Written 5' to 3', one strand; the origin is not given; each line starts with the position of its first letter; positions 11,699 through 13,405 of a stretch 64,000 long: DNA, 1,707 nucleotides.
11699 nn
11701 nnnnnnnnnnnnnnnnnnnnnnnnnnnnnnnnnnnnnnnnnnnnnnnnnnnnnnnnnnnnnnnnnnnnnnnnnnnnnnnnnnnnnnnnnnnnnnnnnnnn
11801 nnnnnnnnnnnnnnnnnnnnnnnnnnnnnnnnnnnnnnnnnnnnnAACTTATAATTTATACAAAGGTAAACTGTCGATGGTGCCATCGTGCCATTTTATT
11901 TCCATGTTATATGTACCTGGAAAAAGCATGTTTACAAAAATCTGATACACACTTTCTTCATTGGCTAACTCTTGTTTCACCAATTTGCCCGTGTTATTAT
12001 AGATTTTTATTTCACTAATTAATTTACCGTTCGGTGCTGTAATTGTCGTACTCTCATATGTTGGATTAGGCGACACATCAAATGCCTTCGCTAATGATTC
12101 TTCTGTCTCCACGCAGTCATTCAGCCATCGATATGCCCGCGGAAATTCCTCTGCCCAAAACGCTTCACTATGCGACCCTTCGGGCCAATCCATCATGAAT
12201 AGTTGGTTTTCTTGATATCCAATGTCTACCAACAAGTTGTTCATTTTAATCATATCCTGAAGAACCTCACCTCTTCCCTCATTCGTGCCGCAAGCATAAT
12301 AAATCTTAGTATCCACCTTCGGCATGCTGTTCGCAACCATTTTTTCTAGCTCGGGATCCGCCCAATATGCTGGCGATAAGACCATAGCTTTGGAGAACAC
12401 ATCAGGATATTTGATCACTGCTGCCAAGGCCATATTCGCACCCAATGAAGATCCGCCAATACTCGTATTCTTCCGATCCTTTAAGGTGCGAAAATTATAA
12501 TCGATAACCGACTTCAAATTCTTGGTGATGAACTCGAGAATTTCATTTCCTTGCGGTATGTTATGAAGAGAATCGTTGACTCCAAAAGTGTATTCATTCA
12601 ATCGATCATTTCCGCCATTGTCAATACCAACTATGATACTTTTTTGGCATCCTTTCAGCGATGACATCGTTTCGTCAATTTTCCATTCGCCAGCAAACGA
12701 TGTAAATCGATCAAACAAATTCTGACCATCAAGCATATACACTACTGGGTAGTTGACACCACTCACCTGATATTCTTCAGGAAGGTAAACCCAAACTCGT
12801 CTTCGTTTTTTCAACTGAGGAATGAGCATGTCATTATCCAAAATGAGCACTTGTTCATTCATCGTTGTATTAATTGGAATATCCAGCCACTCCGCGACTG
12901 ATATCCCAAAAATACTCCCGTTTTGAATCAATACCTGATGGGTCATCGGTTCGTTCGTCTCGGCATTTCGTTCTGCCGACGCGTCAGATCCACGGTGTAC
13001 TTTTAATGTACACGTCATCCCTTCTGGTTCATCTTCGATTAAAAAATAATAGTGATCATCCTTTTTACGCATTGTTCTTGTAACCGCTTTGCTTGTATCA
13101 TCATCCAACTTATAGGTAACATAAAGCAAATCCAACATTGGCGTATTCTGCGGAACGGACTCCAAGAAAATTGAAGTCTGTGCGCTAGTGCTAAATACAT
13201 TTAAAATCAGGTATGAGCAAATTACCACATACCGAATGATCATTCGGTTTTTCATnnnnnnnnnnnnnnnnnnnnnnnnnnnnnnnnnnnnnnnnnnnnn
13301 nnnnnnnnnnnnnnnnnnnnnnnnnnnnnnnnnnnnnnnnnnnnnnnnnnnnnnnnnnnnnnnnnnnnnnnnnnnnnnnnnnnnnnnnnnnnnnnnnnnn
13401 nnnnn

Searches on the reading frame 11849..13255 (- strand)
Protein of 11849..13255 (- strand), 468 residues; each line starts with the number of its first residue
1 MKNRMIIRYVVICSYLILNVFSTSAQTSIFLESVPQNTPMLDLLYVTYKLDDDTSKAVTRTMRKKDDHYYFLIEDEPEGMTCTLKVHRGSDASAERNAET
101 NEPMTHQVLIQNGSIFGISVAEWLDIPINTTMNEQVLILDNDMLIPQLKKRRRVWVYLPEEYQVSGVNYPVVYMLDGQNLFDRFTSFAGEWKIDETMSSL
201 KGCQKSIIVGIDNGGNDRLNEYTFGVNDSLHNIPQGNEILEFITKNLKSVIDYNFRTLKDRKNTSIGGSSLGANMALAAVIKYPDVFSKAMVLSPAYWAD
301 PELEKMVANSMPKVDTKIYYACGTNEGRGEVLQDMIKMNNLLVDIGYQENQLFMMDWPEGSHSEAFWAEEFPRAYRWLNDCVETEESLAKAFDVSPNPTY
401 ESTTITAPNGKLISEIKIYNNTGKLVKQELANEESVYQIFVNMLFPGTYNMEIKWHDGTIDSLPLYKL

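Call 16: search_protein_families(library=pfam, proteins=[window:11849-13255:-])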
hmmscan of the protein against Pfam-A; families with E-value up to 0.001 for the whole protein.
window:11849-13255:- (468 aa): 5 families
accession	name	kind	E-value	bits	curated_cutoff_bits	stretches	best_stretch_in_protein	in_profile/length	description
PF00756.26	Esterase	-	7.4e-29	101.7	22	1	147-377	3-250/251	Putative esterase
PF18962.6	Por_Secre_tail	-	1.8e-07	31.8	27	1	395-457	2-66/75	Secretion system C-terminal sorting domain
PF02230.22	Abhydrolase_2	-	5.6e-05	23.5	23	1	231-310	74-153/217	Phospholipase/Carboxylesterase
PF12146.15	Hydrolase_4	-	0.00024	20.9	27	1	257-311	71-126/239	Serine aminopeptidase, S33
PF00561.26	Abhydrolase_1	-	0.0005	20.2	25.8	1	241-325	49-134/245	alpha/beta hydrolase fold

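Call 59: find_encoding_contigs(protein=window:11849-13255:-, flank=3000, max_places=6)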
Protein window:11849-13255:- (468 aa): no gene with exactly this product is on record in the collection.

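Call 75: find_homologous_proteins(query=window:11849-13255:-, max_evalue=1e-60)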
Query window:11849-13255:- (468 aa): 666 proteins with E <= 1e-60 among 7555 candidates; the best 120 are listed.
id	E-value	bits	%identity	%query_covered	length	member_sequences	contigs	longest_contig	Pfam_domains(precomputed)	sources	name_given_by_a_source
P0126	0.0e+0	1075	100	100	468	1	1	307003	PF00756.27,PF18962.8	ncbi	ncbi:MAG: alpha/beta hydrolase-fold protein [Flavobacteriales bacterium]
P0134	1.8e-281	951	86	100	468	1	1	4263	PF00756.27,PF18962.8,PF12146.16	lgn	-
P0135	6.7e-253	857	77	100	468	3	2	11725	PF00756.27,PF18962.8,PF12146.16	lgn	-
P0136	4.6e-208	709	64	100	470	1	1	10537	PF00756.27,PF12146.16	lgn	-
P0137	6.0e-197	673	61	100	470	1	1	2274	PF00756.27,PF18962.8,PF12146.16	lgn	-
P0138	1.3e-95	339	40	96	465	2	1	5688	PF00756.27,PF18962.8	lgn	-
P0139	1.6e-94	335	39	94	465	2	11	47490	PF00756.27,PF18962.8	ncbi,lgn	-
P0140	1.5e-93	332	38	97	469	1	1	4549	PF00756.27,PF18962.8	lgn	-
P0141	2.5e-83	298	36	95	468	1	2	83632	PF00756.27,PF18962.8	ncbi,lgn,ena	-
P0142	5.6e-82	294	36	97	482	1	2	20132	PF00756.27,PF18962.8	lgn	-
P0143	9.6e-82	293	39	85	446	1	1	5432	PF00756.27,PF18962.8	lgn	-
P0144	7.1e-81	290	35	99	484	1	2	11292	PF00756.27,PF18962.8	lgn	-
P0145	1.0e-78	283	38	78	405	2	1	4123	PF00756.27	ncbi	-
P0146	3.8e-78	281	35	93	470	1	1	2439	PF00756.27,PF18962.8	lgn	-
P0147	7.0e-78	280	35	94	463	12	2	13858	PF00756.27,PF18962.8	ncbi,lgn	-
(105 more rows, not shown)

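Call 76: find_encoding_contigs(protein=P0135, flank=10000, max_places=6)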
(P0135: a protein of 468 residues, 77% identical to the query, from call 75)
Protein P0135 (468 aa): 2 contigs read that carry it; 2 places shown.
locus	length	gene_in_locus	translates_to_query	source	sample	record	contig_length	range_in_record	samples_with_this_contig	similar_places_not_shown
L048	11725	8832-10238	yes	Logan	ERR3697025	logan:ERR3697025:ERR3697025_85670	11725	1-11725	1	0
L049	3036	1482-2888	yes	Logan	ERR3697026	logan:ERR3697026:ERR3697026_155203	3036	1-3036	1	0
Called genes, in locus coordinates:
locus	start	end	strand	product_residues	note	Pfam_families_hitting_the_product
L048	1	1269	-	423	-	?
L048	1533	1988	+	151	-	PF13404:HTH_AsnC-type, PF13412:HTH_24, PF01037:AsnC_trans_reg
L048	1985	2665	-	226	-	PF05724:TPMT (weak), PF08241:Methyltransf_11 (weak), PF13649:Methyltransf_25 (weak)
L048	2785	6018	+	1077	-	PF26549:Tricorn_N, PF26550:Tricorn_2nd, PF07676:PD40, PF26549:Tricorn_N, PF26550:Tricorn_2nd, PF07676:PD40, PF14684:Tricorn_C1, PF03572:Peptidase_S41, +4 more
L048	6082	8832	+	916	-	PF15902:Sortilin-Vps10 (faint), PF02012:BNR (faint), PF18962:Por_Secre_tail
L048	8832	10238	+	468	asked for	PF00756:Esterase, PF12146:Hydrolase_4 (weak), PF18962:Por_Secre_tail (weak)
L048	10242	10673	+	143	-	PF01042:Ribonuc_L-PSP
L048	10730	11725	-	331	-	?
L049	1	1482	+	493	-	?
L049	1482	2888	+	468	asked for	PF00756:Esterase, PF12146:Hydrolase_4 (weak), PF18962:Por_Secre_tail (weak)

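Call 77: search_protein_families(library=pfam, proteins=[L048:10730-11725:-], max_evalue=0.001)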
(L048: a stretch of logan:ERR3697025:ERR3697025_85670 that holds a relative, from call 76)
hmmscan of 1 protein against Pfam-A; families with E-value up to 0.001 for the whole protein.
L048:10730-11725:- (331 aa): 3 families
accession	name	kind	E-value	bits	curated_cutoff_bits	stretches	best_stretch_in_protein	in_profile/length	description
PF00561.26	Abhydrolase_1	-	2.4e-24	86.8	25.8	1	78-306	2-244/245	alpha/beta hydrolase fold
PF12697.13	Abhydrolase_6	-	1.3e-17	65.6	26.3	1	79-306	1-210/217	Alpha/beta hydrolase family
PF12146.15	Hydrolase_4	-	2.4e-11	43.9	27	1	78-306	6-238/239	Serine aminopeptidase, S33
